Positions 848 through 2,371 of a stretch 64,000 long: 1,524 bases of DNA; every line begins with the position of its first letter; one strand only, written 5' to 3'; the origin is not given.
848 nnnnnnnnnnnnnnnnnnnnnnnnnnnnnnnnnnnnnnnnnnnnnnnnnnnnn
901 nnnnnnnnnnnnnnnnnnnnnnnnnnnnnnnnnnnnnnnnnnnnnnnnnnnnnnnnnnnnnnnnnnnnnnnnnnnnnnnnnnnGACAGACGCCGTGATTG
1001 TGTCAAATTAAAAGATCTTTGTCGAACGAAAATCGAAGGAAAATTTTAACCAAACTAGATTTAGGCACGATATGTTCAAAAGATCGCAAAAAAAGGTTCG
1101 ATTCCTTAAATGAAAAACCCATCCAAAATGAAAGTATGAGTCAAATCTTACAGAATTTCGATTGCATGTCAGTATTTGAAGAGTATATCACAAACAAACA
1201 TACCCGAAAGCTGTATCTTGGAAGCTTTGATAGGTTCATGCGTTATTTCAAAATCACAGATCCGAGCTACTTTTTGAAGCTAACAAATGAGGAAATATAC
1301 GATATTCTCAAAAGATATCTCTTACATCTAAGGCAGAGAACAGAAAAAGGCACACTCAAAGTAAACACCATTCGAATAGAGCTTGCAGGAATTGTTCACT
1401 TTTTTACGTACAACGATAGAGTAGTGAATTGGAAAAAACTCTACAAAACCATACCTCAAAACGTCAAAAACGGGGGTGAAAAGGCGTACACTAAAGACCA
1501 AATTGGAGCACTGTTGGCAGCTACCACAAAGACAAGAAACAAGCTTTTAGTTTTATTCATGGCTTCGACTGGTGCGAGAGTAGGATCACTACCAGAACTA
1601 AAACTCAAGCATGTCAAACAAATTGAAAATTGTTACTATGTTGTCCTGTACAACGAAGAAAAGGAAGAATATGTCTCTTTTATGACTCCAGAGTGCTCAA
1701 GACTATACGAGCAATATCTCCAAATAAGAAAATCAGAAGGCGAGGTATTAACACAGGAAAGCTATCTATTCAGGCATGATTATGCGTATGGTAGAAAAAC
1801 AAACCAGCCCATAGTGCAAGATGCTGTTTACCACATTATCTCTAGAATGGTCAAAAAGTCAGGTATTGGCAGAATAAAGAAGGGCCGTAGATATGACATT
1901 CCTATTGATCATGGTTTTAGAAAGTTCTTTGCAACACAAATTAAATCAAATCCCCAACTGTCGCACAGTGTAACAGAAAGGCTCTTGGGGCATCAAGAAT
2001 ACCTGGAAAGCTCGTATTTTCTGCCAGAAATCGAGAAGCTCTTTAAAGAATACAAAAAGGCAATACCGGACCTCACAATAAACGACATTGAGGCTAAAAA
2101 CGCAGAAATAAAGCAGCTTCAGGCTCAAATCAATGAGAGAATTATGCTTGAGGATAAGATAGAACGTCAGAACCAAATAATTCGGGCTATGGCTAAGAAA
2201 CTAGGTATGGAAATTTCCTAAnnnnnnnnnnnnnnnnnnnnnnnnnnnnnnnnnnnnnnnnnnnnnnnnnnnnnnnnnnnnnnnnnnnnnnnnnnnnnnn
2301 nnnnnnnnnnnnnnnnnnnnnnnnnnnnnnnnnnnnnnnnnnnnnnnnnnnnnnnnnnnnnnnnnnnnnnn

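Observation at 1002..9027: Complete ~8-kb integrated element delimited by a 17-bp att duplication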

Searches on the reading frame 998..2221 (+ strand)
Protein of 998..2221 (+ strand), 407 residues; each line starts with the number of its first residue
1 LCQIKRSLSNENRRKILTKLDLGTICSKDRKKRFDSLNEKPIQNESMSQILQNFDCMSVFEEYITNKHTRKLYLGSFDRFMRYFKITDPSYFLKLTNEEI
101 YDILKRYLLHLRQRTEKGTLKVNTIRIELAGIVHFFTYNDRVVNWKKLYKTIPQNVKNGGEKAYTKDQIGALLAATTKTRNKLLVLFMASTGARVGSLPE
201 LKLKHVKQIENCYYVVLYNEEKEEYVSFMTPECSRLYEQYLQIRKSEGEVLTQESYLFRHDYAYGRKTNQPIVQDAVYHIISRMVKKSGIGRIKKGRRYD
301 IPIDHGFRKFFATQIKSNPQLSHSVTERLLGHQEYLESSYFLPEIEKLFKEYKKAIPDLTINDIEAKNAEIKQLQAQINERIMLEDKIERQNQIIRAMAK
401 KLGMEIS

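Call 7: search_protein_families(library=pfam, proteins=[window:998-2221:+], max_evalue=0.01)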
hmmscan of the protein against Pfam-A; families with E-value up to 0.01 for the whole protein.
window:998-2221:+ (407 aa): 1 family
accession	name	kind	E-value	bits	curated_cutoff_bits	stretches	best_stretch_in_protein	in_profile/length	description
PF00589.27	Phage_integrase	-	1.7e-13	51.2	27.1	1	165-334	4-158/172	Phage integrase family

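Call 11: search_protein_families(library=phrogs, proteins=[window:998-2221:+], max_evalue=0.01)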
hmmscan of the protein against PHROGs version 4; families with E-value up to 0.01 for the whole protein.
window:998-2221:+ (407 aa): 2 families
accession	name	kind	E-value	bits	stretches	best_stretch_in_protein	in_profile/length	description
phrog_216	-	integration and excision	2.7e-14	54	1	147-333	39-213/301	integrase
phrog_1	-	integration and excision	1.2e-13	52.2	1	61-333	171-423/611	integrase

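Call 30: find_homologous_proteins(query=window:998-2221:+)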
Query window:998-2221:+ (407 aa): 47 proteins with E <= 0.001 among 4536 candidates.
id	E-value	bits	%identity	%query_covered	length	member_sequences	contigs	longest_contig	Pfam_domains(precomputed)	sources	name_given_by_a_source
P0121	9.0e-236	800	100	89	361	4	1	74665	PF00589.28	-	-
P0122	1.1e-192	658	78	91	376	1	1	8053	PF00589.28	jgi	jgi:integrase/recombinase XerD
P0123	5.0e-173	594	74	87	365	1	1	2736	PF00589.28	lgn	-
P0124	8.4e-154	530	65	86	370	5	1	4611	PF00589.28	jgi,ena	-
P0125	1.5e-151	523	67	86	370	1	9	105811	PF00589.28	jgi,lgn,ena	jgi:integrase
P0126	1.2e-140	487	64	85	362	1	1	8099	PF00589.28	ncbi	-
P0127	4.1e-92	327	44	87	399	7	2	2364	PF00589.28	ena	-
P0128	6.2e-85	304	43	85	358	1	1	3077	PF00589.28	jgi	-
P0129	1.6e-80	289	64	53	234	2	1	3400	-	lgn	-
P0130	3.0e-59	219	37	79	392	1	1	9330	PF00589.28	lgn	-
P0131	4.8e-59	219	39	79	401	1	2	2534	PF00589.28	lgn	-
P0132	7.4e-59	218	35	80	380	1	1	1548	PF00589.28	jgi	-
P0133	4.5e-58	215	36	75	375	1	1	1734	PF00589.28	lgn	-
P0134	1.3e-57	214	37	80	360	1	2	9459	PF00589.28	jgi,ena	-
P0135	1.1e-56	211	33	86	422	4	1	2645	PF00589.28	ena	-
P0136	3.7e-56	209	35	84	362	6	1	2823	PF00589.28,PF02899.24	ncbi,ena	-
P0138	2.0e-49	187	34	81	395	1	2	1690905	PF00589.28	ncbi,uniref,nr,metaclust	ncbi:tyrosine-type recombinase/integrase [Candidatus Nitrosopumilus sediminis]|uniref:Integrase fami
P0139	1.1e-48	184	36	75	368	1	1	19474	PF00589.28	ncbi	ncbi:MAG: tyrosine-type recombinase/integrase [Nitrosotalea sp.]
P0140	4.5e-47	179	36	70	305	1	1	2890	PF00589.28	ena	-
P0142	1.7e-44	171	34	80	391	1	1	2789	PF00589.28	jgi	-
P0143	6.4e-41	159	30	82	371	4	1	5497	PF00589.28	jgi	jgi:integrase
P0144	7.0e-41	159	32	83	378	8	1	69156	PF00589.28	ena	-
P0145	2.6e-39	154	34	68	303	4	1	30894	PF00589.28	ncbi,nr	ncbi:MAG: site-specific integrase [Thermoproteota archaeon]|nr:site-specific integrase [Thermoproteo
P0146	5.2e-37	146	30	80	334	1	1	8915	PF00589.28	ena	-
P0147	4.3e-35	140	31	84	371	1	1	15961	PF00589.28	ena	-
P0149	3.9e-34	137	30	72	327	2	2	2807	PF00589.28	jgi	-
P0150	3.3e-33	133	31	73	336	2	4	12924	PF00589.28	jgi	jgi:integrase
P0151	1.2e-32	132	31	85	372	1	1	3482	PF00589.28,PF02899.24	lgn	-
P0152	5.1e-32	130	30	84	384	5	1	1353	PF00589.28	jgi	jgi:integrase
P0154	1.0e-31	129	32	82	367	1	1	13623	PF00589.28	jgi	jgi:integrase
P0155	1.2e-28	118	31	69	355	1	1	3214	PF00589.28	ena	-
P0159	7.1e-26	109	27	72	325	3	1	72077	PF00589.28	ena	-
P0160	1.1e-25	109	31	68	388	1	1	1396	PF00589.28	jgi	-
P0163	6.7e-25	106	29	70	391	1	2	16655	PF00589.28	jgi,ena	-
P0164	8.0e-25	106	30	83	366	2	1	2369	PF00589.28,PF16795.11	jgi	jgi:integrase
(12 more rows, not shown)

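Call 31: find_encoding_contigs(protein=P0122, flank=10000, max_places=3)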
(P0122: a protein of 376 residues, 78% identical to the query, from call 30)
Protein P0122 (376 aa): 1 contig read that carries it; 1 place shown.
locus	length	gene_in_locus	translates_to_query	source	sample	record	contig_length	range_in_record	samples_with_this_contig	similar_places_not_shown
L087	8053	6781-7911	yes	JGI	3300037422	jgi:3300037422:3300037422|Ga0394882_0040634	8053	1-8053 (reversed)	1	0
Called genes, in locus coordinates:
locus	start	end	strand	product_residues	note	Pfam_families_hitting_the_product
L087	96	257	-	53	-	-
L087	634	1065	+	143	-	PF02577:BFN_dom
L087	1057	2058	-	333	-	PF06849:DUF1246, PF06973:DUF1297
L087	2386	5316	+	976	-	PF03160:Calx-beta, PF17803:Cadherin_4, PF17892:Cadherin_5, PF17963:Big_9, PF17803:Cadherin_4, PF17963:Big_9 (weak), PF22352:K319L-like_PKD, PF00353:HemolysinCabind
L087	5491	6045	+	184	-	PF02441:Flavoprotein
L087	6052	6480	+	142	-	-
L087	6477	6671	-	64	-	PF02416:TatA_B_E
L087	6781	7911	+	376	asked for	PF00589:Phage_integrase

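Call 32: find_encoding_contigs(protein=P0126, flank=10000, max_places=3)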
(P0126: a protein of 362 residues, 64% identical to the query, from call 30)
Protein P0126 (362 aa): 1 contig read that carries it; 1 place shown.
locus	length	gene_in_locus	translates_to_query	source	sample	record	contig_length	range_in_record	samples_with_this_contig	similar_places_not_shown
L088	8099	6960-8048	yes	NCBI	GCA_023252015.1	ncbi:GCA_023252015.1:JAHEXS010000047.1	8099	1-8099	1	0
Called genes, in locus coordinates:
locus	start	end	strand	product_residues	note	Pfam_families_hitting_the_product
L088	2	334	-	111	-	?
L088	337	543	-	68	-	-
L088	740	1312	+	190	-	PF00731:AIRC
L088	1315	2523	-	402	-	PF00291:PALP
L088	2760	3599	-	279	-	-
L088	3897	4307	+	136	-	-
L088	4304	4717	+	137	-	PF00211:Guanylate_cyc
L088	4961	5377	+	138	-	-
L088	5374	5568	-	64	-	-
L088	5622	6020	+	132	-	-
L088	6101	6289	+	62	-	-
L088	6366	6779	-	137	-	PF00903:Glyoxalase, PF12681:Glyoxalase_2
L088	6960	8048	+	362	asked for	PF00589:Phage_integrase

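Call 33: find_encoding_contigs(protein=P0125, flank=10000, max_places=4)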
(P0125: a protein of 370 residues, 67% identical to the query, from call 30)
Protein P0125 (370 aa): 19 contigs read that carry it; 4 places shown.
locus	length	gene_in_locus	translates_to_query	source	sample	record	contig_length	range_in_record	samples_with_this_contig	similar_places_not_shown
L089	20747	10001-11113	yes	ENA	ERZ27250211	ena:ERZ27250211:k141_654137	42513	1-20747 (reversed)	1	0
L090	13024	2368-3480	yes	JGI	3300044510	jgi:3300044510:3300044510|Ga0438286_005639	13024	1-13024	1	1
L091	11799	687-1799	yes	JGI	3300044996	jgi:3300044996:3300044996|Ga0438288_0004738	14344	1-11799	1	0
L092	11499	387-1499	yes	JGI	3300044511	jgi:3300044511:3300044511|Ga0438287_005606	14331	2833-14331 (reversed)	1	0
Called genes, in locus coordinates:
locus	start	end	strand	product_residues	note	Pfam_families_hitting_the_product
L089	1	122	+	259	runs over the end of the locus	-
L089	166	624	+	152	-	PF01625:PMSR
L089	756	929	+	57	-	-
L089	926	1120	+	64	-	-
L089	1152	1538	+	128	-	PF28202:SlaA-like (weak)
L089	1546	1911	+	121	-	-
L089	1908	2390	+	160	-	PF07823:CPDase (weak)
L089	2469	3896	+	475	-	-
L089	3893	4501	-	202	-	PF01596:Methyltransf_3, PF13578:Methyltransf_24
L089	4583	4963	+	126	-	PF20364:DUF6659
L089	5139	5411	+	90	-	PF18480:DUF5615 (weak)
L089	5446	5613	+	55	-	-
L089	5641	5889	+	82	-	-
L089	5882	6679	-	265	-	-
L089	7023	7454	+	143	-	PF02577:BFN_dom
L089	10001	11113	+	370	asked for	PF00589:Phage_integrase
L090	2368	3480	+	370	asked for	PF00589:Phage_integrase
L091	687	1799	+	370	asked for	PF00589:Phage_integrase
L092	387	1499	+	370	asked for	PF00589:Phage_integrase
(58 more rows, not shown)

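Call 39: find_related_loci(query=window:1136-2221:+, collection=metagenome_contigs, flank=10000)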
Query window:1136-2221:+ (361 aa) in metagenome_contigs; peptide patterns used: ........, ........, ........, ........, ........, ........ (x = any residue, [..] = any of these).
382 stretches matched a pattern; 89 encode a relative of the query (tblastn E <= 1e-3); the best 80 are kept; 80 distinct loci.
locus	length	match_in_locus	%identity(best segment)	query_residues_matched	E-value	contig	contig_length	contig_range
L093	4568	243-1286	65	1-348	5e-166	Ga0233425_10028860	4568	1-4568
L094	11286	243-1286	67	1-348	2e-159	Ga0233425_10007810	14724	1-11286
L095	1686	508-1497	35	13-341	7e-69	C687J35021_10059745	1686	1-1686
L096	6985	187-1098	36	13-319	1e-62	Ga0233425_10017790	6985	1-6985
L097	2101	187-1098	36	13-319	3e-64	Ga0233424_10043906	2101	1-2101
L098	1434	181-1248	34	13-361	9e-65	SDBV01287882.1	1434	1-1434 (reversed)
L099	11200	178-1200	32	10-356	7e-53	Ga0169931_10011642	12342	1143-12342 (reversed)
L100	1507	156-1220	33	12-357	2e-52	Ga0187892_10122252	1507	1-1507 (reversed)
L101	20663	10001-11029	31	10-344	6e-41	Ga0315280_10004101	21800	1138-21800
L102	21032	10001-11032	29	9-341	4e-40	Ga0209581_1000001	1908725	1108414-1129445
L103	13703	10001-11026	30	10-333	4e-38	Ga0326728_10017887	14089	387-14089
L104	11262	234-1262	29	9-333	9e-37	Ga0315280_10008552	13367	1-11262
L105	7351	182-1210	29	9-333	8e-37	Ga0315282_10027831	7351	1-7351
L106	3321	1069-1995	30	57-356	6e-37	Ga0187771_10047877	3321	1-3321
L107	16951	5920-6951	29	9-343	5e-35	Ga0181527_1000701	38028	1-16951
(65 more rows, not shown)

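Call 49: search_protein_families(library=ncbifam, proteins=[window:1136-2221:+], max_evalue=0.1)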
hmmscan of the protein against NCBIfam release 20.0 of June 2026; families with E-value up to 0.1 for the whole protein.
window:1136-2221:+ (361 aa): 4 families
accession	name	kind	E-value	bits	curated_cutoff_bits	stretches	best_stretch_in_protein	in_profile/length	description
NF040815.2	recomb_XerA_Arch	equivalog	8.9e-18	64.8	220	1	20-288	13-244/263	site-specific tyrosine recombinase/integron integrase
TIGR02225.1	recomb_XerD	equivalog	7.7e-11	41.8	329.6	1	20-288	14-264/290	site-specific tyrosine recombinase XerD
TIGR02224.1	recomb_XerC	equivalog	1.2e-09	38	335.15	1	21-311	15-291/295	tyrosine recombinase XerC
NF001399.0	PRK00283.1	subfamily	1.2e-05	24.7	279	1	60-245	54-238/300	tyrosine recombinase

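Call 87: find_encoding_contigs(protein=window:1166-2221:+, flank=10000, max_places=10)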
Protein window:1166-2221:+ (351 aa): 2 contigs read that carry it; 1 place shown.
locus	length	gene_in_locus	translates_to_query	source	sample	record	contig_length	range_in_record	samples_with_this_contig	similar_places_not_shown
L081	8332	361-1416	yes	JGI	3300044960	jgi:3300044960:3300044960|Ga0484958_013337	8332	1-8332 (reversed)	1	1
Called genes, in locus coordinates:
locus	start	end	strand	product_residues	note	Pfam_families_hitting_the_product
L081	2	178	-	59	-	?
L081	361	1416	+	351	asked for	PF00589:Phage_integrase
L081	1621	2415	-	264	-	-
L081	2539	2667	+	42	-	-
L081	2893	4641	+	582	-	-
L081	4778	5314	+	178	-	-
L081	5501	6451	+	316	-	-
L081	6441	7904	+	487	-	PF03062:MBOAT, PF13813:MBOAT_2 (weak)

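Call 88: find_encoding_contigs(protein=P0121, flank=10000, max_places=10)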
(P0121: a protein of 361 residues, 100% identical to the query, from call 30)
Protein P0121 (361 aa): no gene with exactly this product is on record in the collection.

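Call 96: find_related_loci(query=window:1136-2221:+, collection=viral_contigs, flank=10000)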
Query window:1136-2221:+ (361 aa) in viral_contigs; peptide patterns used: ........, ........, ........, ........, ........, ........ (x = any residue, [..] = any of these).
30 stretches matched a pattern, but none encodes a relative of the query by tblastn (E <= 1e-3).
